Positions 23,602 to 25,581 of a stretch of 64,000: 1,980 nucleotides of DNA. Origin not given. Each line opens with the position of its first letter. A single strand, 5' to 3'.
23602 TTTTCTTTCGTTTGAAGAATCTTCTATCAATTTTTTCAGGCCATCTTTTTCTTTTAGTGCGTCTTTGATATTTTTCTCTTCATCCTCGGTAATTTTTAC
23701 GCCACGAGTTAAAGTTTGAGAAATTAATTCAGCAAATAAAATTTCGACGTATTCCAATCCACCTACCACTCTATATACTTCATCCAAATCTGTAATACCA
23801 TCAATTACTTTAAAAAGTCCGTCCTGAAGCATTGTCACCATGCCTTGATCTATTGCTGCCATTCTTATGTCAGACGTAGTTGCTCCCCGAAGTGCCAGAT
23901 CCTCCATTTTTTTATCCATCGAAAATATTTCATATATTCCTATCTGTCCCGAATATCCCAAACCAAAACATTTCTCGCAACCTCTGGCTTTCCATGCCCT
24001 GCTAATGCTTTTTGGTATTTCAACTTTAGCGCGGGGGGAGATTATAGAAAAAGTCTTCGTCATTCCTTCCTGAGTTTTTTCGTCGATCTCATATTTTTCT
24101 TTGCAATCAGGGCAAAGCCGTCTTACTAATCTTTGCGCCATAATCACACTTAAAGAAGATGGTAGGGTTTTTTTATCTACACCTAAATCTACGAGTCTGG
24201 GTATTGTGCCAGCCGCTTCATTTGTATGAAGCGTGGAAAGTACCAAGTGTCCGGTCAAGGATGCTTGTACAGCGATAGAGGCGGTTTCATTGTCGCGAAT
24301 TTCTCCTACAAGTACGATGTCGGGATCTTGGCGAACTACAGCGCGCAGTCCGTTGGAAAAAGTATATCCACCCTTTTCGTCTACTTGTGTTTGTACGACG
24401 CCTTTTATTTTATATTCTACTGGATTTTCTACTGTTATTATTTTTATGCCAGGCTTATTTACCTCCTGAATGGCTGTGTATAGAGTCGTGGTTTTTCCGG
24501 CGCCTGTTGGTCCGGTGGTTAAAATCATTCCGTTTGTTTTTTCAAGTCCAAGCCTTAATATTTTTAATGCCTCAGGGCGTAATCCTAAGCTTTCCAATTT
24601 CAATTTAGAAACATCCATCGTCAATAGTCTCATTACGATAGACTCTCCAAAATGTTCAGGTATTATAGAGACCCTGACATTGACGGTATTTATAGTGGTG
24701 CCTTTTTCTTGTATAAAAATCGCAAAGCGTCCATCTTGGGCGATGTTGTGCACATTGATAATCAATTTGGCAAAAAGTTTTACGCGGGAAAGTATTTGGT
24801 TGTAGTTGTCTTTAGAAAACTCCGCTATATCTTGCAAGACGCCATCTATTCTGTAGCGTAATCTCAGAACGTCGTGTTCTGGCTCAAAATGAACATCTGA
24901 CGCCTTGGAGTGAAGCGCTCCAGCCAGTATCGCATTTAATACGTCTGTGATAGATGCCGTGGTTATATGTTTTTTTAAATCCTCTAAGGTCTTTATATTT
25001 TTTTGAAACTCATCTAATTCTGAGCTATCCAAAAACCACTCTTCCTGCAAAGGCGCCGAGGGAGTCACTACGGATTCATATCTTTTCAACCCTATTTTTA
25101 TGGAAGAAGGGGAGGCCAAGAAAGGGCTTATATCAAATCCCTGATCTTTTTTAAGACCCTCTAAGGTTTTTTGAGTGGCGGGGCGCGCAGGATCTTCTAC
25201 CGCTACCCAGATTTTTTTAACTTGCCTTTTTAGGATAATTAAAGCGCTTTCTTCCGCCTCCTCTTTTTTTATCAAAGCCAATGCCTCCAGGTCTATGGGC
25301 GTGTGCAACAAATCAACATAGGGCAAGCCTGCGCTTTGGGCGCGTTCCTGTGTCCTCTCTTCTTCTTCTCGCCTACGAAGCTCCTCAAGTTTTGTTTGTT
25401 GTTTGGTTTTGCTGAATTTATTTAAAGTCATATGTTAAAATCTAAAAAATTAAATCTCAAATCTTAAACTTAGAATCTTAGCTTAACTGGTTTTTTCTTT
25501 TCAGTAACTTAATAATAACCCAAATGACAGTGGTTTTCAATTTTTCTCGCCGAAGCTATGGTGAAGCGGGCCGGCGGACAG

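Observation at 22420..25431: PilB/GspE secretion ATPase encoded as a tandem fusion of two complete ATPase cores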

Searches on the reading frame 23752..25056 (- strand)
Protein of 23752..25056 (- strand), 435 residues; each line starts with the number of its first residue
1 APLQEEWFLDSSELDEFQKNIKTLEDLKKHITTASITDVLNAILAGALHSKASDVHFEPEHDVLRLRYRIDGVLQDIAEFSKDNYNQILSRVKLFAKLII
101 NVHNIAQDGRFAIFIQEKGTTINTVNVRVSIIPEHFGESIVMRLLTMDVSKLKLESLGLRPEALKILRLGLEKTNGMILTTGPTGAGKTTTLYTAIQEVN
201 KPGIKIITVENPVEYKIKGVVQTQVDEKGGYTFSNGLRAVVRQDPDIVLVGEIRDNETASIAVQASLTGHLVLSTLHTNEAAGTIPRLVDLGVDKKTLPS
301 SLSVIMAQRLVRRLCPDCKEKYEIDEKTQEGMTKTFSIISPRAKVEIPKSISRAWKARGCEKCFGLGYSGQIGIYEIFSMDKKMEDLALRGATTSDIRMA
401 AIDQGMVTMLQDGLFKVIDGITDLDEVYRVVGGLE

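Call 64: search_solved_structures(query=window:23752-25056:-, max_evalue=1e-60, show_alignments=3)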
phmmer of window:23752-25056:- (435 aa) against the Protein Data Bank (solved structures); distinct sequences matched with E-value up to 1e-60: 12.
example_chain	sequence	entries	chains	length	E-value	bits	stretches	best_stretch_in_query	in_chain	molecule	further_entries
4pht_A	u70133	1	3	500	1.1e-97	331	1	21-431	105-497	General secretory pathway protein E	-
1p9r_A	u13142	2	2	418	1.1e-94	321.2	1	10-429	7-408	General secretion pathway protein E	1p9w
4kss_A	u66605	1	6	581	2.5e-94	320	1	22-431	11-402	Type II secretion system protein E, hemolysin-coregulated protein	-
4ksr_A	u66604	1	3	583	2.5e-94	320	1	22-431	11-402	Type II secretion system protein E, Hemolysin-coregulated protein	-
6olj_C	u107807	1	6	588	5.9e-94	318.7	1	25-431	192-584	Type IV pilus biogenesis ATPase PilB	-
5zfr_A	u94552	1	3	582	1.1e-93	317.9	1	25-431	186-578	Type IV pilus biogenesis ATPase PilB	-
5tsg_B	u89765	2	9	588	1.3e-93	317.6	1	25-431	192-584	Type IV pilus biogenesis ATPase PilB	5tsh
3jc8_Ba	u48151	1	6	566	2.9e-88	300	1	17-428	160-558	Type IV-A pilus assembly ATPase PilB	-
5oiu_A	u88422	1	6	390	4.9e-82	279.5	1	42-428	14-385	Type IV pilus assembly protein PilF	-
5it5_F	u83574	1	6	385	5.4e-82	279.4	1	43-428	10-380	ATP binding motif-containing protein PilF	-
6ejf_A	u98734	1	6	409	6.1e-82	279.2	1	43-428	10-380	Type IV pilus assembly protein PilF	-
6f8l_G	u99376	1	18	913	2.8e-81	277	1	39-428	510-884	Type IV pilus assembly protein PilF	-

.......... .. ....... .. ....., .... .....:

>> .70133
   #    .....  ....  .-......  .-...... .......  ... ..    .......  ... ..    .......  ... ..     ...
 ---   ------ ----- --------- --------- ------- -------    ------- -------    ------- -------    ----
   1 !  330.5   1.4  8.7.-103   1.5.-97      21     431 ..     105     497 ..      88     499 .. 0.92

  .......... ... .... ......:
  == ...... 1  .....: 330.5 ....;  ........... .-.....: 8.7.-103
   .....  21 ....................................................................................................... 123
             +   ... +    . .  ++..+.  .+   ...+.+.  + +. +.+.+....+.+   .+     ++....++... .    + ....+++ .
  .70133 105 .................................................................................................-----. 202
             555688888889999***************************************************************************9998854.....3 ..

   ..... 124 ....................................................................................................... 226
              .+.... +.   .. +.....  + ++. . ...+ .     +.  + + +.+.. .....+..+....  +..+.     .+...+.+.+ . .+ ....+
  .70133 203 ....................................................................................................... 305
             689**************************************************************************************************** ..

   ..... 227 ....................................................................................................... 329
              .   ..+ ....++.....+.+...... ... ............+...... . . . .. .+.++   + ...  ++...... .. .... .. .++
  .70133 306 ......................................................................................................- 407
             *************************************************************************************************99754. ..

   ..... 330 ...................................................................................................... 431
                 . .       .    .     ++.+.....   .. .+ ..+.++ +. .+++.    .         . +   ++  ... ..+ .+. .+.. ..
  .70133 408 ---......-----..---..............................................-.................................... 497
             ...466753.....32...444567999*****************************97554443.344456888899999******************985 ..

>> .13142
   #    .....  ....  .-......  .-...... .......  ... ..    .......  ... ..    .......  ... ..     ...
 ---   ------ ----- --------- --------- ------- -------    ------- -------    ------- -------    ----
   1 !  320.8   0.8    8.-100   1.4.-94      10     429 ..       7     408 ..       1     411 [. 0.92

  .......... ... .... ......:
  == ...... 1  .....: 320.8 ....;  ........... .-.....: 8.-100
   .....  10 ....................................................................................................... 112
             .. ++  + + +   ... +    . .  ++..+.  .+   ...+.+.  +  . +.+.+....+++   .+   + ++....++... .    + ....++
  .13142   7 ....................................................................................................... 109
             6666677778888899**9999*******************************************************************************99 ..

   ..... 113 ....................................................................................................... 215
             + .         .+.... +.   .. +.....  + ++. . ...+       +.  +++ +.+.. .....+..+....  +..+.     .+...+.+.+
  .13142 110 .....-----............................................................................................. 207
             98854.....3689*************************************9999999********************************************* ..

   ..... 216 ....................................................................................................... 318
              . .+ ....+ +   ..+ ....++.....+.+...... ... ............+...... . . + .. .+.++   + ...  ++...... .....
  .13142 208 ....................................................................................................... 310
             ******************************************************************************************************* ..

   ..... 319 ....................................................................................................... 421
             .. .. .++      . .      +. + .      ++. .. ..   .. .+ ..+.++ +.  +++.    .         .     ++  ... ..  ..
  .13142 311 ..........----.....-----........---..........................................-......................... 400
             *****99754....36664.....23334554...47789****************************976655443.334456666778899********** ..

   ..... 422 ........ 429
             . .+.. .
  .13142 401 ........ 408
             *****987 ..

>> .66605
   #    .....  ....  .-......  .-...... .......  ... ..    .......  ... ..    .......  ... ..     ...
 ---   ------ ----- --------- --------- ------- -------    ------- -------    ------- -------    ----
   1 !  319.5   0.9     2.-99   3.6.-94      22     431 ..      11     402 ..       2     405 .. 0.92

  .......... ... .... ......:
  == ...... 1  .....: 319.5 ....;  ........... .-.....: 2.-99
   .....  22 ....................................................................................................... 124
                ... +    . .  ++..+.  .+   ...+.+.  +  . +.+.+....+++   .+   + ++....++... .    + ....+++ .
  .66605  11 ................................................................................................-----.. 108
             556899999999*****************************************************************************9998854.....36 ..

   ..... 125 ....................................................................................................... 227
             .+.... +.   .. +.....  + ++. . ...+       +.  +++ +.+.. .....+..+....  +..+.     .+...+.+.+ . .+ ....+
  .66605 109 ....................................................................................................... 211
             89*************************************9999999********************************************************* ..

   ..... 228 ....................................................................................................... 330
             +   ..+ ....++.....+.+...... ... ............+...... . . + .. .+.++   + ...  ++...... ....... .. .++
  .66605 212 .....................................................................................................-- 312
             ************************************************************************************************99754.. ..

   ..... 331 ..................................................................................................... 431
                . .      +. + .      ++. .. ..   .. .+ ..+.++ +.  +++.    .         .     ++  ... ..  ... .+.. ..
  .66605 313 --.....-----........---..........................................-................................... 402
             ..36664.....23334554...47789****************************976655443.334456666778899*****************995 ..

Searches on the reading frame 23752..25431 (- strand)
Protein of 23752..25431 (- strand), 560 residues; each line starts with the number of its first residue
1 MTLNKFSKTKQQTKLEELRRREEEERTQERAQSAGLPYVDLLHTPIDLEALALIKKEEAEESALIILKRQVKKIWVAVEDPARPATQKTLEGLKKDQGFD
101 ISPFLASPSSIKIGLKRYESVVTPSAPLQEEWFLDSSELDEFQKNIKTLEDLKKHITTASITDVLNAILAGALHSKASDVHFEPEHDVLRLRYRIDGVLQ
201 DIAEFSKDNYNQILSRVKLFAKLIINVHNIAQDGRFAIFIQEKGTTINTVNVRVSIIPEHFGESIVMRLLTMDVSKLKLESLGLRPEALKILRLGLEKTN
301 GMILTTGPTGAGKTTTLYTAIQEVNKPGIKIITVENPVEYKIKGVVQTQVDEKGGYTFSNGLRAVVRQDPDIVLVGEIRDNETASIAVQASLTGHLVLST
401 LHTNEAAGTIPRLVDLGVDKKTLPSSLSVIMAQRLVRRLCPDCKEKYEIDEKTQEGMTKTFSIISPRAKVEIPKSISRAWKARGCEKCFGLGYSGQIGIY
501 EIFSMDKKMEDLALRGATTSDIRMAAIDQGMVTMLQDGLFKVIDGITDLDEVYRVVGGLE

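Call 19: search_protein_families(library=ncbifam, proteins=[window:23752-25431:-], max_evalue=1e-20)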
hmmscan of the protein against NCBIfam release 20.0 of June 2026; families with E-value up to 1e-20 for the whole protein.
seq(560 aa): 8 families
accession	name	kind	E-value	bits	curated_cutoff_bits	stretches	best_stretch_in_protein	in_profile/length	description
TIGR02533.1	type_II_gspE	equivalog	6.8e-143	476.8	630.25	1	60-555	10-485/486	type II secretion system ATPase GspE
TIGR02538.1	type_IV_pilB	equivalog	6.1e-139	464.2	675.65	1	13-555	33-561/564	type IV-A pilus assembly ATPase PilB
NF007755.0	PRK10436.1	equivalog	3.2e-121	405.2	617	1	139-557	63-460/465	type II secretion system protein GspE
NF053534.1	T4PilAsmATPsTfpB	equivalog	2.3e-111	373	850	1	22-556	64-582/584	type IV pilus assembly ATPase TfpB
NF041000.1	ATPase_ComGA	equivalog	1.7e-73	246.9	300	1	167-437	2-266/267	competence type IV pilus ATPase ComGA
TIGR01420.1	pilT_fam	subfamily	6.7e-50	170.2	319.1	1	165-438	2-270/343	PilT/PilU family type 4a pilus ATPase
TIGR02525.1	plasmid_TraJ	equivalog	5.6e-25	88.1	368.3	1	263-416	118-272/372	plasmid transfer ATPase TraJ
TIGR02524.1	dot_icm_DotB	equivalog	5.1e-22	78.6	463.3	1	296-445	130-290/358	Dot/Icm type IV secretion system ATPase DotB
